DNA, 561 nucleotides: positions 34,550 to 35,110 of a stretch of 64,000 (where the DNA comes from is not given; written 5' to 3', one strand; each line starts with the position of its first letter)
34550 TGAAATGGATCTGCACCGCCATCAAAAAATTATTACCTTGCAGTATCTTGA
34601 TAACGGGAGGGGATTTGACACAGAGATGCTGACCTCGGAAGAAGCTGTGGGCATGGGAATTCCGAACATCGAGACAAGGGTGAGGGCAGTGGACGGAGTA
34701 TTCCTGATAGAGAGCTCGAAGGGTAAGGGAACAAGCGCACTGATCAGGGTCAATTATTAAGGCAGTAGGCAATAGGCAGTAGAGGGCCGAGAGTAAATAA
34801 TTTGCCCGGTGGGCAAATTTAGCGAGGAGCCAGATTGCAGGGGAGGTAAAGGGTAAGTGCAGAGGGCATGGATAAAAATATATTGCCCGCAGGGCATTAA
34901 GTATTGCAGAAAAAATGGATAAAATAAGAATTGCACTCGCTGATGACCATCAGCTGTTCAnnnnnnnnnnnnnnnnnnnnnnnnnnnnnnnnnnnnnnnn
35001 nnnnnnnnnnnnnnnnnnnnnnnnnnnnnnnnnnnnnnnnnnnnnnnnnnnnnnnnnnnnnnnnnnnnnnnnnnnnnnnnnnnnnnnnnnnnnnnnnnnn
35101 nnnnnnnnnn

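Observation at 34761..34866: Second copy of repeat family 1 separating a histidine kinase from its response regulator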

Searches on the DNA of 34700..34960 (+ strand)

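Call 9: search_rna_families(source=window, start=34700, end=34960, threshold=evalue, max_evalue=10, show_alignments=3)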
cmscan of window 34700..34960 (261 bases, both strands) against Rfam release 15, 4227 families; matches with E-value up to 10: 0.
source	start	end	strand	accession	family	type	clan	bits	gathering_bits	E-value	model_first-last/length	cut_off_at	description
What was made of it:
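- On Any Rfam 15 RNA family: No hit at E<=10 around 34700-34960 (call 9).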

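Call 41: build_rna_model(alignment_id=A2)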
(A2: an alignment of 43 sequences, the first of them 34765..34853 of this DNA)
Model R1 built from alignment A2 (43 sequences, 104 columns); structure: RNAalifold consensus.
model positions 90; base pairs 17; branch points 0; effective number of sequences 1.91; information 0.634 bits per position. Calibrated on 0.2 Mb of random sequence (short: E-values are rough).
structure used (alignment columns):
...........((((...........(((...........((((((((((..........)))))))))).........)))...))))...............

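Call 42: search_with_rna_model(model_id=R1, sources=[window, L001, L002, L003, L004, L005, L006, L119, L120, L121, L122, L123, L124, L125, L126, L127, L128, L129, L130, L131, L132, L133, L134, L135, L136, L137, L138, L139, L140, L141, L142, L143, L144, L145, L146, L147, L148, L149, L150, L151, L152, L153, L154, L155, L156, L157, L158, L159, L160, L161, L162], max_evalue=1, make_alignment=true)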
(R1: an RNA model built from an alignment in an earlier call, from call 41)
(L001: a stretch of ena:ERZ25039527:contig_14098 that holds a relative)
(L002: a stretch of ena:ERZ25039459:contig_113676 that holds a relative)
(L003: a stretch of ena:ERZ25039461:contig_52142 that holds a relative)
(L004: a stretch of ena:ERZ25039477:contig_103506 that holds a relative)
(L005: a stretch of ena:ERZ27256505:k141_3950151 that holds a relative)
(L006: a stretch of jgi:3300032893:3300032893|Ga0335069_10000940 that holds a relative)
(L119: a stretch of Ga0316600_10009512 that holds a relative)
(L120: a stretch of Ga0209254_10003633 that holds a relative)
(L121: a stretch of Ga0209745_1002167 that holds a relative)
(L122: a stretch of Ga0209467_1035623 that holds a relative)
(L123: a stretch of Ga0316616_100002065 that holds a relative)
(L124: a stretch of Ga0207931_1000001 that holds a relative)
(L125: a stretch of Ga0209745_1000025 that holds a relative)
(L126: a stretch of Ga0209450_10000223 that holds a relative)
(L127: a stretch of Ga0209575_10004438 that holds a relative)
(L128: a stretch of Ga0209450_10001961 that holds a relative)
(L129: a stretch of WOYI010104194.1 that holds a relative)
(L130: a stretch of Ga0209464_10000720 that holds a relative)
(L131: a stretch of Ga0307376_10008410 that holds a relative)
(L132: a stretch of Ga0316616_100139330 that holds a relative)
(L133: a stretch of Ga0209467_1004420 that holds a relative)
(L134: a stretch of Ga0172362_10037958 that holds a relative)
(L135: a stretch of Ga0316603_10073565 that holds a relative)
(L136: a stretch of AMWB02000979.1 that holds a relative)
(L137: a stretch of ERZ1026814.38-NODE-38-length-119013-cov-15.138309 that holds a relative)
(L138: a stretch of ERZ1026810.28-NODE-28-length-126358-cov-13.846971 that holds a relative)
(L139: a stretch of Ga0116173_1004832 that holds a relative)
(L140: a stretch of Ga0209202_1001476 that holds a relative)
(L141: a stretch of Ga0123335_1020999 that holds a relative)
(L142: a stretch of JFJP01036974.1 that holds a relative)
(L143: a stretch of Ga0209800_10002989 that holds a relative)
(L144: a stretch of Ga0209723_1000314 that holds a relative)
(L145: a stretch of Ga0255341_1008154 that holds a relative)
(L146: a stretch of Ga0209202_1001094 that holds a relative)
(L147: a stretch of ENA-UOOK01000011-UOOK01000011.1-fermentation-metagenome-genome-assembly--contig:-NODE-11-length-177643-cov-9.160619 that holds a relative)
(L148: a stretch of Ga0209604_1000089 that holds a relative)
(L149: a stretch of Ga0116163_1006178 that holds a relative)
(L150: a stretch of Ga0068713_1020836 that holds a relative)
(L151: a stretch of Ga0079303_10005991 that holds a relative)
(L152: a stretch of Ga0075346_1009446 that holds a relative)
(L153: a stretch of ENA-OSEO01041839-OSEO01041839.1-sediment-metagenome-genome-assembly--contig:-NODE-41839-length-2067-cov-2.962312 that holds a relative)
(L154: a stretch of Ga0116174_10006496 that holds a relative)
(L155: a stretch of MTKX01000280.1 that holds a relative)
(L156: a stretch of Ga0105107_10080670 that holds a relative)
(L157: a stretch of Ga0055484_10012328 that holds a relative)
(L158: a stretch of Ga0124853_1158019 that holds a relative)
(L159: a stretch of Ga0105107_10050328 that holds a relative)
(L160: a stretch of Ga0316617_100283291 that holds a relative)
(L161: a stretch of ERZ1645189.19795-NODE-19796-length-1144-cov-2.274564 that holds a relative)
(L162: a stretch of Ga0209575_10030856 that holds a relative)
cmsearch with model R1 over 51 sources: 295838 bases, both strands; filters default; matches with E-value up to 1: 10.
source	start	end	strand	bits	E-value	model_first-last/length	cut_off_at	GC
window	4313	4402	+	97.8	3.3e-23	1-90/90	no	0.56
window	34765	34853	+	94.2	2.9e-22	1-90/90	no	0.53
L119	2272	2360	+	93.5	4.7e-22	1-90/90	no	0.54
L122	875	963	+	93.5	4.7e-22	1-90/90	no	0.54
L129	3559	3648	+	90.4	3e-21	1-90/90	no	0.58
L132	1048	1136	+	81.4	7.2e-19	1-90/90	no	0.6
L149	3151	3240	+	73.6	8.5e-17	1-90/90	no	0.6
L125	3440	3528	+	48.5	4e-10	1-90/90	no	0.53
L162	147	190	+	16.5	0.12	1-90/90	no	0.48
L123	3447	3509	+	14.2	0.5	1-90/90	no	0.49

Alignment A3: 10 matches aligned to the model, 105 columns, each read 5' to 3' on its own strand. Consensus structure (alignment columns), stored with it:
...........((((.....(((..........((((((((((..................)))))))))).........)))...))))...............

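Call 73: search_with_rna_model(model_id=R1, sources=[L008, L009, L011, L013, L017, L018, L019, L021, L023, L024, L025, L027, L029, L031, L035, L036, L038, L039, L042, L043, L046, L047, L054, L056, L057, L058, L067, L068, L072, L074, L078, L079, L084, L085, L091, L092, L094, L095, L101, L102, L105, L106, L108, L109, L111, L112, L115, L117, L118, L163, L164, L165, L166, L167, L168, L169, L170, L171], max_evalue=0.1)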
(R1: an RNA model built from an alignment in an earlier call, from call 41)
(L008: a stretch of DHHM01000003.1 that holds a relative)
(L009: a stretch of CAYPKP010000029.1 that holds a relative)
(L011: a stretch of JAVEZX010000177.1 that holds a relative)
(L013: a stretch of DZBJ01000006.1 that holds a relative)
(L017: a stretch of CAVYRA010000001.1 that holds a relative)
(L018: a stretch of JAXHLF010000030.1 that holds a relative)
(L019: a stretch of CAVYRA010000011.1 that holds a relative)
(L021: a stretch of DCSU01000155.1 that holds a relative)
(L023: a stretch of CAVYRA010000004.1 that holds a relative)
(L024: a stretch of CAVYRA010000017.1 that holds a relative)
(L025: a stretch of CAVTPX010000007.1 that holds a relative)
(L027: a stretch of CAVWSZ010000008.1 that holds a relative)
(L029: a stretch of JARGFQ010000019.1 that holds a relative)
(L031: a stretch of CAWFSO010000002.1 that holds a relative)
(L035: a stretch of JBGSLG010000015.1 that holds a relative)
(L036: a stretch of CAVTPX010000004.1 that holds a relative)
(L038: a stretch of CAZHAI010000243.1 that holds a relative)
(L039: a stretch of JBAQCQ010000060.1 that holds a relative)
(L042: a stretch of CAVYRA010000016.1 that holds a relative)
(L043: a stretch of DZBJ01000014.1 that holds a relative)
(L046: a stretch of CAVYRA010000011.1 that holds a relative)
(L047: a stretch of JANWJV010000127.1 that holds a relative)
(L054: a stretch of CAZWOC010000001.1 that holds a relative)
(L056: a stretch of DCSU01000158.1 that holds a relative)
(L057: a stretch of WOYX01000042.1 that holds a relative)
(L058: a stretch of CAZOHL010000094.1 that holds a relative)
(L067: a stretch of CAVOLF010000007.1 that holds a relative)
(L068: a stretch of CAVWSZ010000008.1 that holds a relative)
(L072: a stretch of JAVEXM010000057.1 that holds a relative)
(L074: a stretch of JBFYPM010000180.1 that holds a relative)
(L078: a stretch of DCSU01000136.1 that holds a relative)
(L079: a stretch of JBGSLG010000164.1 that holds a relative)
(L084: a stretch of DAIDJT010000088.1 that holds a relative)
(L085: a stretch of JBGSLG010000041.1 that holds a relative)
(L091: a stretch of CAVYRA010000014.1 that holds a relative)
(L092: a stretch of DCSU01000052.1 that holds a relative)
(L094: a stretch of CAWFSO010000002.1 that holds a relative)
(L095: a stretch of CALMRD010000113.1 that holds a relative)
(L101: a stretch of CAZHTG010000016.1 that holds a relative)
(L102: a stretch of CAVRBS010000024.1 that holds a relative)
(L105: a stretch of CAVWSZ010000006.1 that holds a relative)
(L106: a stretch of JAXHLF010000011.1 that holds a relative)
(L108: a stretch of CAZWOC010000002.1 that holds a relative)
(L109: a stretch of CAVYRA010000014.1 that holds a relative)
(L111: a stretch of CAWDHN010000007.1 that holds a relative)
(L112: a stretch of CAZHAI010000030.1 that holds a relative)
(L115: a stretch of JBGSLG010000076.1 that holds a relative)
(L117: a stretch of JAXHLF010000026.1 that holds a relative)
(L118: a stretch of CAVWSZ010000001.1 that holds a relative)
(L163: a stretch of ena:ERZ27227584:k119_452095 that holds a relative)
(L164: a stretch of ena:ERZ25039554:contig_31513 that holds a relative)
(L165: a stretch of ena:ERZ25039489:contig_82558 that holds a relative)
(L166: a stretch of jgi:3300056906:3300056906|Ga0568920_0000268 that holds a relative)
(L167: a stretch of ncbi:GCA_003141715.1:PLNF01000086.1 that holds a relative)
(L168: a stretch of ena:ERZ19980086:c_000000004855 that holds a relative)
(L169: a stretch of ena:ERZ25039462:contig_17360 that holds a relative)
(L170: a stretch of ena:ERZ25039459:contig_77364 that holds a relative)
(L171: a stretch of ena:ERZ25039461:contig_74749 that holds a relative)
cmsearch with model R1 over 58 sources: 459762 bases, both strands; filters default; matches with E-value up to 0.1: 54.
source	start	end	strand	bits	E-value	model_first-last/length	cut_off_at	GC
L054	7606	7695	+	113.3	4.1e-27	1-90/90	no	0.5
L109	2479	2568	+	110.5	2.2e-26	1-90/90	no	0.57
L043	24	113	-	110.3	2.5e-26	1-90/90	no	0.52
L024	4804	4893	+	109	5.6e-26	1-90/90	no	0.54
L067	3737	3826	+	109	5.6e-26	1-90/90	no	0.54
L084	3689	3778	+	108.4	7.8e-26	1-90/90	no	0.54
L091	6891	6980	+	107.7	1.3e-25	1-90/90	no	0.58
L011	4101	4190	+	107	1.9e-25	1-90/90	no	0.59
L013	3829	3918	-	106.9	2e-25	1-90/90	no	0.54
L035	5484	5573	+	106.2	3.1e-25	1-90/90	no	0.53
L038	2205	2294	-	105.8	4e-25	1-90/90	no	0.58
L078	53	142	-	104.4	9.2e-25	1-90/90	no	0.53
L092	6297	6386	+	104.2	1.1e-24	1-90/90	no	0.61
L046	7305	7394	-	103.9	1.2e-24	1-90/90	no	0.56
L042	7905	7994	+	103.2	1.9e-24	1-90/90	no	0.56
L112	6998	7088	-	103.1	2e-24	1-90/90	no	0.56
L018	503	592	-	102.5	2.9e-24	1-90/90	no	0.57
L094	6462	6551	+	101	7.5e-24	1-90/90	no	0.56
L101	2693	2782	+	100.4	1.1e-23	1-90/90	no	0.57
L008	5107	5196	+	100.3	1.2e-23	1-90/90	no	0.53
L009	7230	7319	-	100.2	1.2e-23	1-90/90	no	0.52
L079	272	361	+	99.6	1.8e-23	1-90/90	no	0.52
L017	4855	4944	-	98.9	2.7e-23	1-90/90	no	0.56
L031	4810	4899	-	98.4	3.6e-23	1-90/90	no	0.59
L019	5869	5958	-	98.2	4e-23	1-90/90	no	0.58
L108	1485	1574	+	97.6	5.8e-23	1-90/90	no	0.53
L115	2738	2827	-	97.1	7.9e-23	1-90/90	no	0.54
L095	6367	6456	+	96.4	1.2e-22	1-90/90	no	0.54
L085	6503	6592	-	95.4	2.2e-22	1-90/90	no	0.5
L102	1318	1407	-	95.3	2.4e-22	1-90/90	no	0.58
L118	393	482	+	94.7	3.4e-22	1-90/90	no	0.49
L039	1386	1475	+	94.3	4.4e-22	1-90/90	no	0.59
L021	7017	7106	-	93.4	7.4e-22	1-90/90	no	0.56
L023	4938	5026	-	90.9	3.5e-21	1-90/90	no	0.48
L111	3137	3225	-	90.6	4.1e-21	1-90/90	no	0.54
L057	6599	6688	+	90.4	4.6e-21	1-90/90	no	0.58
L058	2315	2411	+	88.4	1.6e-20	1-90/90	no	0.52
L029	837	926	+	87.9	2.2e-20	1-90/90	no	0.6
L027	4575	4664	-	86.4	5.4e-20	1-90/90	no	0.53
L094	5012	5107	+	83.6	3e-19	1-90/90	no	0.52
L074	3189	3278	-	77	1.7e-17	1-90/90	no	0.5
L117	4604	4672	-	65.6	1.8e-14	1-90/90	no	0.54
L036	5889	5983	-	58.7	1.2e-12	1-90/90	no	0.56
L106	3622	3693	-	57.8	2.1e-12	1-90/90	no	0.53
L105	2915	3004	+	55.1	1.1e-11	1-90/90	no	0.56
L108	2611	2694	+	44.1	8.9e-09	1-90/90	no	0.69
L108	2770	2853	+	44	9.5e-09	1-90/90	no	0.67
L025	6043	6135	+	41.5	4.5e-08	1-90/90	no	0.59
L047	2297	2414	-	41.2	5.2e-08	1-90/90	no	0.61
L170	2393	2481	+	39.8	1.2e-07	1-90/90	no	0.63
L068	6221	6305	+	38.9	2.2e-07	1-90/90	no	0.52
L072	7370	7476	-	28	0.00017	1-90/90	no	0.58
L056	517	591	+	22.4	0.0051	1-90/90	no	0.43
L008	5251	5315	+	20.8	0.013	1-90/90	no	0.63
